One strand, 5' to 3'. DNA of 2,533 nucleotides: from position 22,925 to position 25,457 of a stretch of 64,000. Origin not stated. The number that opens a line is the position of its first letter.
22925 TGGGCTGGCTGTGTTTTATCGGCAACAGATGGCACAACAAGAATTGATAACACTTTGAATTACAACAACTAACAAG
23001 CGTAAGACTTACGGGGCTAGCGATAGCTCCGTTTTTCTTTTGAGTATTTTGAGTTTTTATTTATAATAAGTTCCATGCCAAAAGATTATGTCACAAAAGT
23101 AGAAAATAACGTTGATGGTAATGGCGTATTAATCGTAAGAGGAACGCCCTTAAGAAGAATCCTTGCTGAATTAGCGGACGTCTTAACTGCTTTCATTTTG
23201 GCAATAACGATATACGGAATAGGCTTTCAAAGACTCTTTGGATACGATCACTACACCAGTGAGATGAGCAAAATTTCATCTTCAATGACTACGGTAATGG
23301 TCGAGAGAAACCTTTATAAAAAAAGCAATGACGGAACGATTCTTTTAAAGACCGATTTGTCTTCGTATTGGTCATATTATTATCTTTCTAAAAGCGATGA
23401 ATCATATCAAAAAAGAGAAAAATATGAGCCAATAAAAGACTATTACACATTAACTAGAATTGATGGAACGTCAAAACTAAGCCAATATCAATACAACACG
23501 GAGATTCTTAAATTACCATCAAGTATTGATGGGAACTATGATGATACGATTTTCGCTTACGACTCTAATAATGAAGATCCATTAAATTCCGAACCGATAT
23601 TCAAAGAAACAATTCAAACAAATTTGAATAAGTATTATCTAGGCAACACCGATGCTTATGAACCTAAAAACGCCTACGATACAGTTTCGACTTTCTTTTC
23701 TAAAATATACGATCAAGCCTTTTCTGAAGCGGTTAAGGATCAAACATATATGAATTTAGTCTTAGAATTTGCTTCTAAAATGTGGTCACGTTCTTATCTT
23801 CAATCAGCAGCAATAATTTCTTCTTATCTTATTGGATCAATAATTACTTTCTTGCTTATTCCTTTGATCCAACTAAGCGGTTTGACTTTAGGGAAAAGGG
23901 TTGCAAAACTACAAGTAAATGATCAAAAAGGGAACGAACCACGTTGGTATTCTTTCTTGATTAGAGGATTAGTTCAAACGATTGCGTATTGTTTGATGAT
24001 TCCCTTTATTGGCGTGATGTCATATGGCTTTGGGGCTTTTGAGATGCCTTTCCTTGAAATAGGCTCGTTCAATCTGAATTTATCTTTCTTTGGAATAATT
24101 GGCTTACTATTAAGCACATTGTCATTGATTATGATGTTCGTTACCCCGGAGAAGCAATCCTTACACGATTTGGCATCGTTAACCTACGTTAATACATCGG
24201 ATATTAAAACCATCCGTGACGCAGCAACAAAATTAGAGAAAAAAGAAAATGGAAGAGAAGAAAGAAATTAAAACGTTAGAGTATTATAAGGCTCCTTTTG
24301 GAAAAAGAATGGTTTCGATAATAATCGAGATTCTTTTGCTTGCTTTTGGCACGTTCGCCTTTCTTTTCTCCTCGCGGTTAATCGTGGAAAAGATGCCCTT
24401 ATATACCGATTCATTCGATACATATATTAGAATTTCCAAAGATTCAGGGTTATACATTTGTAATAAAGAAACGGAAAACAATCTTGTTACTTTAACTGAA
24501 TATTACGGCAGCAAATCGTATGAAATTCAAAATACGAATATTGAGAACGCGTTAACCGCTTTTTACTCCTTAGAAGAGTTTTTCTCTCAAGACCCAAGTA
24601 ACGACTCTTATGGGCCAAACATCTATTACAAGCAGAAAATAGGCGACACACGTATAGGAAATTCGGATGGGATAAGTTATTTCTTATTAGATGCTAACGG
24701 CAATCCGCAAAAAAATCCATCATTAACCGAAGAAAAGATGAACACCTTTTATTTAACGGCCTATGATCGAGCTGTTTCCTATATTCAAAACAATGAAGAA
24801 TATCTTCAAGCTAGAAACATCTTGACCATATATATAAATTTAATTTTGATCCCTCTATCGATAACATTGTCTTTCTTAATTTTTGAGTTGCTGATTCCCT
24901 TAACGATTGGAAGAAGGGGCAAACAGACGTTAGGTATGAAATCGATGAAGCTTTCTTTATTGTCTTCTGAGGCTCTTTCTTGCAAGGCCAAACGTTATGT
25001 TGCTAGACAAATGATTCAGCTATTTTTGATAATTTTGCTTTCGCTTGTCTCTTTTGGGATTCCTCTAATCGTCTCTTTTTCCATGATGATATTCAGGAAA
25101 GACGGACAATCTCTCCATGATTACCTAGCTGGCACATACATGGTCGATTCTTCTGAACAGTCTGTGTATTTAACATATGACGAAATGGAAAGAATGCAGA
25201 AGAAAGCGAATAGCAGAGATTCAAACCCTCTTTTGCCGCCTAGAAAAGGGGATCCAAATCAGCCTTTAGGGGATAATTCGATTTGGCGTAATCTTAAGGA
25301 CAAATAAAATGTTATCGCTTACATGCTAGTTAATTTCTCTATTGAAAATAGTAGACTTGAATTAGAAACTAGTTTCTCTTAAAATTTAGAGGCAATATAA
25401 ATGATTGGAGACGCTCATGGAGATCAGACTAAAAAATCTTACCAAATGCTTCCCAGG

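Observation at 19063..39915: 21-kb single-strand supercluster of lipoproteins, SNase nucleases, OB-fold modules, RDD proteins and a CUT1 ABC importer: candidate nucleic-acid capture, degradation and uptake machine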

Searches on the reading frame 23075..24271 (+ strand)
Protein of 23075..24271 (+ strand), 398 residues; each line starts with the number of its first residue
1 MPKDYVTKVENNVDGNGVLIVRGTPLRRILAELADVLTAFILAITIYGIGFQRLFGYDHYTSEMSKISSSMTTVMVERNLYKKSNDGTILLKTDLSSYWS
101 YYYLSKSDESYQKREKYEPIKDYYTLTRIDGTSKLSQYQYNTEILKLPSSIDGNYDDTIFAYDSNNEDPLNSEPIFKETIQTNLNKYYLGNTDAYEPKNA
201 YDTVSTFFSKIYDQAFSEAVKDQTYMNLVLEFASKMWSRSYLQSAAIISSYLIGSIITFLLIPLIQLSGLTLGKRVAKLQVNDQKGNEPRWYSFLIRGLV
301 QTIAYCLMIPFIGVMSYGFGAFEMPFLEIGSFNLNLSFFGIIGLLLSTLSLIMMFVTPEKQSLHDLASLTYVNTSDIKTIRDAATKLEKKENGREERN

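Call 4: search_protein_families(library=pfam, proteins=[window:23075-24271:+], max_evalue=0.01)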
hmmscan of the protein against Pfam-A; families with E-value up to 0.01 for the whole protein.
window:23075-24271:+ (398 aa): 1 family
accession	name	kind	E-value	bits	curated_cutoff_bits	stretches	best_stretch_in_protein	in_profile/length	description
PF06271.18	RDD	-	5e-14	53.2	24.1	1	241-367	45-135/137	RDD family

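Call 57: search_protein_families(library=ncbifam, proteins=[window:23075-24271:+], max_evalue=0.01)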
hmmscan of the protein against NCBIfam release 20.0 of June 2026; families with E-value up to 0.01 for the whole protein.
window:23075-24271:+ (398 aa): 0 families

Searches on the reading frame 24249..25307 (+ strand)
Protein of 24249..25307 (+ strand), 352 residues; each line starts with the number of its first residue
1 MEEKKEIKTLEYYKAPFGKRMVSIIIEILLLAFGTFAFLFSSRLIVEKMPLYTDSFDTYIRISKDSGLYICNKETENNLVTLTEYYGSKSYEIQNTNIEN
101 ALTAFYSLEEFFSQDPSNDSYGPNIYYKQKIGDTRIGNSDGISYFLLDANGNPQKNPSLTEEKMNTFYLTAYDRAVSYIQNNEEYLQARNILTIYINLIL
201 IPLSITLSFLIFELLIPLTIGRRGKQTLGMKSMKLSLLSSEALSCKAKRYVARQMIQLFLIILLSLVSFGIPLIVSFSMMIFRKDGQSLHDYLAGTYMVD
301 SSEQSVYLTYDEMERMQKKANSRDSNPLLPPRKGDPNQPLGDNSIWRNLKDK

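Call 4: search_protein_families(library=pfam, proteins=[window:24249-25307:+], max_evalue=0.01)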
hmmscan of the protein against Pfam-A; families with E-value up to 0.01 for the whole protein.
window:24249-25307:+ (352 aa): 1 family
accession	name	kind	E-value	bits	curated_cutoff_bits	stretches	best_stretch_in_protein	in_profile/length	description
PF06271.18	RDD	-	2.2e-09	38.2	24.1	1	198-295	44-137/137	RDD family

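Call 57: search_protein_families(library=ncbifam, proteins=[window:24249-25307:+], max_evalue=0.01)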
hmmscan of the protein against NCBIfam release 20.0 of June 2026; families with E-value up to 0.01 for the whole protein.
window:24249-25307:+ (352 aa): 0 families
